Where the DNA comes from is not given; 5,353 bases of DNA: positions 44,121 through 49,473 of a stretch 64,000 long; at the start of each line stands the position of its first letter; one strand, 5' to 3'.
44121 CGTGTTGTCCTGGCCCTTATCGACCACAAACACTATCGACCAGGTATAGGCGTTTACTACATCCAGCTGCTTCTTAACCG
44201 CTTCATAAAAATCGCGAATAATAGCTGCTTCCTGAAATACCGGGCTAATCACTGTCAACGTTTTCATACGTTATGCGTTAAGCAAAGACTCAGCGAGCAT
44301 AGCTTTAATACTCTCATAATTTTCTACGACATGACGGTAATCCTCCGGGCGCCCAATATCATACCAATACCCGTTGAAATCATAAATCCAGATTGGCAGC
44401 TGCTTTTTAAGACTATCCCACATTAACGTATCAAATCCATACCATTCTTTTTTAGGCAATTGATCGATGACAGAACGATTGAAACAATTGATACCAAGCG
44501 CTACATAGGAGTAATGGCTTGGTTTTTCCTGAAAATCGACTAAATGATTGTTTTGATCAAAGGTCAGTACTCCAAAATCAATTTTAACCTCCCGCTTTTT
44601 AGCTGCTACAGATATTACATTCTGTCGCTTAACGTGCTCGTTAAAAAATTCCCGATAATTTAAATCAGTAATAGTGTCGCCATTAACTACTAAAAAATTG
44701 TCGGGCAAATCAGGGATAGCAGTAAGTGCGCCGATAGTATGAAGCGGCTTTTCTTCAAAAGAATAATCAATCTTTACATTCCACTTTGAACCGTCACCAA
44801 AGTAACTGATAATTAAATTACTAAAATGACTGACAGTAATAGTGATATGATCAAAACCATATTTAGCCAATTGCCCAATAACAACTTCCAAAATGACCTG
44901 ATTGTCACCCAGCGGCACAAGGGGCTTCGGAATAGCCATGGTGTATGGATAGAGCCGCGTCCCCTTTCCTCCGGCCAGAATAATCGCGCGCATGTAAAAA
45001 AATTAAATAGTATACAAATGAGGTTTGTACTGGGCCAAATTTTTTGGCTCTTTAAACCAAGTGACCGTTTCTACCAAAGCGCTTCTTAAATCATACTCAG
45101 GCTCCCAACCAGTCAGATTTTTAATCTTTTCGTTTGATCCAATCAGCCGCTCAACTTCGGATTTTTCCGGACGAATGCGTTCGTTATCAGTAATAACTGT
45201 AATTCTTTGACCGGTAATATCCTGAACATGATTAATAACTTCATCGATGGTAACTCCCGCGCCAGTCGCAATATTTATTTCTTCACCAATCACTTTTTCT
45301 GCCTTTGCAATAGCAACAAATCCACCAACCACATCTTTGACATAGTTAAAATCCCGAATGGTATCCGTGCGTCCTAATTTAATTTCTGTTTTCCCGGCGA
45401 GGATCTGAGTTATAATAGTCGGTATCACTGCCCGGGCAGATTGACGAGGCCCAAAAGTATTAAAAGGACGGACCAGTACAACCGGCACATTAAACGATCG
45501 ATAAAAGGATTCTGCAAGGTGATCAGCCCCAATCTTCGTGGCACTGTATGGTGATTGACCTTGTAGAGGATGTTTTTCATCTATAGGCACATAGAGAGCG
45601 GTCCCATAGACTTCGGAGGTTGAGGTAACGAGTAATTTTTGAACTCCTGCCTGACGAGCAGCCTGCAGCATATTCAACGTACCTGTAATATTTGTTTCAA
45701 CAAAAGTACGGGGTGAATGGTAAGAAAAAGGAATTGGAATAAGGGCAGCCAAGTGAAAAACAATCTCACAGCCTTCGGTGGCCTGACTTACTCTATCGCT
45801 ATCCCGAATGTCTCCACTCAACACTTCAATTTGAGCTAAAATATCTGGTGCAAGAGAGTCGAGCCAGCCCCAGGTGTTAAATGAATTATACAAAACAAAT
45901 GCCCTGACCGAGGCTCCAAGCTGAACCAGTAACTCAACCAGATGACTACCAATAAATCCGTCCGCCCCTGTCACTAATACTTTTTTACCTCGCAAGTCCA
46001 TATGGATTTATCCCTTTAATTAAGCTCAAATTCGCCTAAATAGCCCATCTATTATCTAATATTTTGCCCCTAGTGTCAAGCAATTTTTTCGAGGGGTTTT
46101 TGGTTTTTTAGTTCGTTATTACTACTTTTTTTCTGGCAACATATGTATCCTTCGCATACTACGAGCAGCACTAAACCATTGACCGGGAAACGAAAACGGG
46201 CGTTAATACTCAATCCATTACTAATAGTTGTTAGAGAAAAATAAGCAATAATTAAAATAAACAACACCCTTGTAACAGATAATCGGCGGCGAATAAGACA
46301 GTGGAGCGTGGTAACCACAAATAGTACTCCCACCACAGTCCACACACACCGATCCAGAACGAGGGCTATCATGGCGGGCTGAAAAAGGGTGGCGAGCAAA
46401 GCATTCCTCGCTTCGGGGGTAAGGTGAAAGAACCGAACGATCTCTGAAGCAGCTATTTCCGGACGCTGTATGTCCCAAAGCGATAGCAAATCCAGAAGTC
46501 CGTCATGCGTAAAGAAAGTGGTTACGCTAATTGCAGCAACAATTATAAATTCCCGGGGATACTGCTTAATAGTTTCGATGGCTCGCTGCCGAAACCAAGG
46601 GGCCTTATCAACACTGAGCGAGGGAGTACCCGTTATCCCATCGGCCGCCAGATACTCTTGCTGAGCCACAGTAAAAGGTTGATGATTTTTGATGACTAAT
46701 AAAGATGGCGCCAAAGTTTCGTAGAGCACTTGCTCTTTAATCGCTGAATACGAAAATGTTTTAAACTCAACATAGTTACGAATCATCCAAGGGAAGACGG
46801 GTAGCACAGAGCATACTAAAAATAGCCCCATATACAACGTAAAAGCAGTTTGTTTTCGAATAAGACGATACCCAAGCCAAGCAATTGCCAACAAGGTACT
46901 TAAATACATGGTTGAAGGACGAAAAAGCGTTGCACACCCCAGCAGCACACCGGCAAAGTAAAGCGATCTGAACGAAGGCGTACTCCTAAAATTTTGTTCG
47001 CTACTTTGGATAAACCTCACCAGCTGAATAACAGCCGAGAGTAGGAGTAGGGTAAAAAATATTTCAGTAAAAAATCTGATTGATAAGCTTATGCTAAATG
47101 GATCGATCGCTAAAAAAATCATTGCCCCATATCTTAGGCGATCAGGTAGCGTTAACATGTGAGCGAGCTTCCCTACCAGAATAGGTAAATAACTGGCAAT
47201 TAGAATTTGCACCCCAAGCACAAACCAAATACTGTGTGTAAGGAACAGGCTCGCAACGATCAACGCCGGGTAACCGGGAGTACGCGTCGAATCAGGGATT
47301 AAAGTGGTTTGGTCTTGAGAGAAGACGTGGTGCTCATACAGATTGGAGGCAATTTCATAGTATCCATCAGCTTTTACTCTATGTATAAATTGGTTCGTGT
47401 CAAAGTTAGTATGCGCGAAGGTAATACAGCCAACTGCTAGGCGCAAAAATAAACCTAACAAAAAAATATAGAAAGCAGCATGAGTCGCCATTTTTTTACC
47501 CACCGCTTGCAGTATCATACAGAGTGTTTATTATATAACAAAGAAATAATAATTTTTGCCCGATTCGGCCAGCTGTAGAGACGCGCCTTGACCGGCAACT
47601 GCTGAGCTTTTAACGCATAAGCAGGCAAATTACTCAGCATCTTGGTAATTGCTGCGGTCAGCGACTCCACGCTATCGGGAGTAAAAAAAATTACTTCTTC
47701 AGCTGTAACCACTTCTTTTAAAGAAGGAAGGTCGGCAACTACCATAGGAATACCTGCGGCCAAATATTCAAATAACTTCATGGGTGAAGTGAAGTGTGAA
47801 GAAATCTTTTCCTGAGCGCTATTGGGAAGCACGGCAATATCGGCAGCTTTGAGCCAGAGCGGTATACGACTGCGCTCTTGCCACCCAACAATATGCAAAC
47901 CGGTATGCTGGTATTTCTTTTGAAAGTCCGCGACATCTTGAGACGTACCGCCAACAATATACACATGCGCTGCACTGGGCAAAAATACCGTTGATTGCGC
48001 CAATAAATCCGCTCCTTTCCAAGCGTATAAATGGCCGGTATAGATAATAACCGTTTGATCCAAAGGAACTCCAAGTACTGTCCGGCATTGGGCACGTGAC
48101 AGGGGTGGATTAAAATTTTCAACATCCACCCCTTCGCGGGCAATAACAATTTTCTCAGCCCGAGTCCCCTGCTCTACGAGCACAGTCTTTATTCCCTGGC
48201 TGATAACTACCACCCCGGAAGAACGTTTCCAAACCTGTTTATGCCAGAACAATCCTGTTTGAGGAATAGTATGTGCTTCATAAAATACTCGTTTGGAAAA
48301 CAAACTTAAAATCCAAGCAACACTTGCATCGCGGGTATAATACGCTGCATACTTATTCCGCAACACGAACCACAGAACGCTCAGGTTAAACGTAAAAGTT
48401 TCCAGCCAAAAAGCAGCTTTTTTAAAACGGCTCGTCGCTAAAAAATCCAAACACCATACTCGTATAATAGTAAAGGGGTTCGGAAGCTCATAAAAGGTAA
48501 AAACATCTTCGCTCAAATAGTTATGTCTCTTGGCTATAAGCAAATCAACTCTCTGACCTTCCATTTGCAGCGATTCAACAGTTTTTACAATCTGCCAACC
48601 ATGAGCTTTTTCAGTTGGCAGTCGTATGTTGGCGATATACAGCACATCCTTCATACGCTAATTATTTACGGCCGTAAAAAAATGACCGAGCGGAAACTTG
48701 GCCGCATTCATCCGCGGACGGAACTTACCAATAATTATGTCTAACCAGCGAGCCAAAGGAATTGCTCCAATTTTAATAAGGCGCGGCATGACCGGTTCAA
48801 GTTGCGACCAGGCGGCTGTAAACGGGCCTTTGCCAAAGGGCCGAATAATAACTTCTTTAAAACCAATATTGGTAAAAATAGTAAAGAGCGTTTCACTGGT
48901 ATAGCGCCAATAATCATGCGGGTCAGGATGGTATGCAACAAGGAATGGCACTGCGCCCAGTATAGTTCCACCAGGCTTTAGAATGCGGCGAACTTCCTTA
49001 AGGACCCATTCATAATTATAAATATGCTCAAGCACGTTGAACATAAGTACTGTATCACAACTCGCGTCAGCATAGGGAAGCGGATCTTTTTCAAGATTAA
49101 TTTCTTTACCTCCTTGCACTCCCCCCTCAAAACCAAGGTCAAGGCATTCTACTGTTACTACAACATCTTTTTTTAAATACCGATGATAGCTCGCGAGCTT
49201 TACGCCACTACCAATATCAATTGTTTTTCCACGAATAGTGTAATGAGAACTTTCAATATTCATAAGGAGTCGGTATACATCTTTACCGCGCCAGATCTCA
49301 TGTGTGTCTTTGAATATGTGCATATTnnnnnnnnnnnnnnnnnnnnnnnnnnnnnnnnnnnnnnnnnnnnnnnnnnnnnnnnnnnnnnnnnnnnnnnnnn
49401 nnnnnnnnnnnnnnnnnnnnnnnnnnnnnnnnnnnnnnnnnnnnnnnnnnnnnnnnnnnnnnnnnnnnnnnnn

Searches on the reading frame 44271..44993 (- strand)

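Call 67: search_protein_families(library=pfam, proteins=[window:44271-44993:-], max_evalue=0.0001)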
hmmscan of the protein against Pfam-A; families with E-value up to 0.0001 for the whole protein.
window:44271-44993:- (240 aa): 2 families
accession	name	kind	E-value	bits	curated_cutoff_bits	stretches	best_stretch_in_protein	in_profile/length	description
PF00483.29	NTP_transferase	-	2.6e-40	139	21.2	1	3-227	2-243/245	Nucleotidyl transferase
PF12804.13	NTP_transf_3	-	3e-09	37.7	27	1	3-133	1-124/160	MobA-like NTP transferase domain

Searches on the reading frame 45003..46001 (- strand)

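Call 67: search_protein_families(library=pfam, proteins=[window:45003-46001:-], max_evalue=0.0001)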
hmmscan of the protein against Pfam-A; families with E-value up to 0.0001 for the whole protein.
window:45003-46001:- (332 aa): 9 families
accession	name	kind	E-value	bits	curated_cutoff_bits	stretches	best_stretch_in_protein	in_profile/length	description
PF16363.11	GDP_Man_Dehyd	-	4e-70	237.3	27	1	9-309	1-329/332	GDP-mannose 4,6 dehydratase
PF01370.27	Epimerase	-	6.2e-54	183.4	20.9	1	8-245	1-240/240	NAD dependent epimerase/dehydratase family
PF01073.25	3Beta_HSD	-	5.9e-25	88.3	22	1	9-233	1-230/280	3-beta hydroxysteroid dehydrogenase/isomerase family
PF02719.21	Polysacc_synt_2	-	2.9e-20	73.1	20.2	1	8-292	1-279/293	Polysaccharide biosynthesis protein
PF07993.18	NAD_binding_4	-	8.1e-13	48.6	20.1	1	10-184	1-209/258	Male sterility protein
PF13460.12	NAD_binding_10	-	2.3e-11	44.4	27.2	1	12-134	1-104/184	NAD(P)H-binding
PF00106.31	adh_short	-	1.2e-08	35.1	26.6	1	6-168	1-165/195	short chain dehydrogenase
PF05368.20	NmrA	-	2e-08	34.6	27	1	6-126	3-105/298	NmrA-like family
PF04321.23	RmlD_sub_bind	-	1.8e-06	27.7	27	1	7-158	2-131/287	RmlD substrate binding domain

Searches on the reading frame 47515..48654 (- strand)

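Call 67: search_protein_families(library=pfam, proteins=[window:47515-48654:-], max_evalue=0.0001)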
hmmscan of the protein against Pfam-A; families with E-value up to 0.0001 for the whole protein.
window:47515-48654:- (379 aa): 3 families
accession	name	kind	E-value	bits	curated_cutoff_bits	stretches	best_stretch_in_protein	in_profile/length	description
PF13692.12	Glyco_trans_1_4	-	5.9e-18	65.9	27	1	201-342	2-142/142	Glycosyl transferases group 1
PF00534.26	Glycos_transf_1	-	4.9e-15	55.9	26.4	1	191-342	6-158/172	Glycosyl transferases group 1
PF13524.12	Glyco_trans_1_2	-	5.6e-07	30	25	1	230-342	16-114/144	Glycosyl transferase-like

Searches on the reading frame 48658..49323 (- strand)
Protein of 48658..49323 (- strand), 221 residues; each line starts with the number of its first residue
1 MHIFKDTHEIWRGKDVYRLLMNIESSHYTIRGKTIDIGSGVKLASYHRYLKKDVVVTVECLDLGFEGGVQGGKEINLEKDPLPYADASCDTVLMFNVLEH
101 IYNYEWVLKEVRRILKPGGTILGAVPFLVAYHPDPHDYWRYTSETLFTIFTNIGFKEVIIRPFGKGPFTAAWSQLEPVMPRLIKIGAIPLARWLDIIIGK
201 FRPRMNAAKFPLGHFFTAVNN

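Call 67: search_protein_families(library=pfam, proteins=[window:48658-49323:-], max_evalue=0.0001)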
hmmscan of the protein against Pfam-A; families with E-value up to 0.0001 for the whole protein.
window:48658-49323:- (221 aa): 4 families
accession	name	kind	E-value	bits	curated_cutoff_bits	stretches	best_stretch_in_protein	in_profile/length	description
PF08241.18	Methyltransf_11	-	3.2e-10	40.9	21.2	1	81-122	53-94/95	Methyltransferase domain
PF13489.12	Methyltransf_23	-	2.5e-07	31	27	1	35-144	27-137/164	Methyltransferase domain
PF08242.18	Methyltransf_12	-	1.1e-06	29.7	30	1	78-121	59-98/98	Methyltransferase domain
PF13649.12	Methyltransf_25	-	2.2e-05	25.5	27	1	82-119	58-97/97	Methyltransferase domain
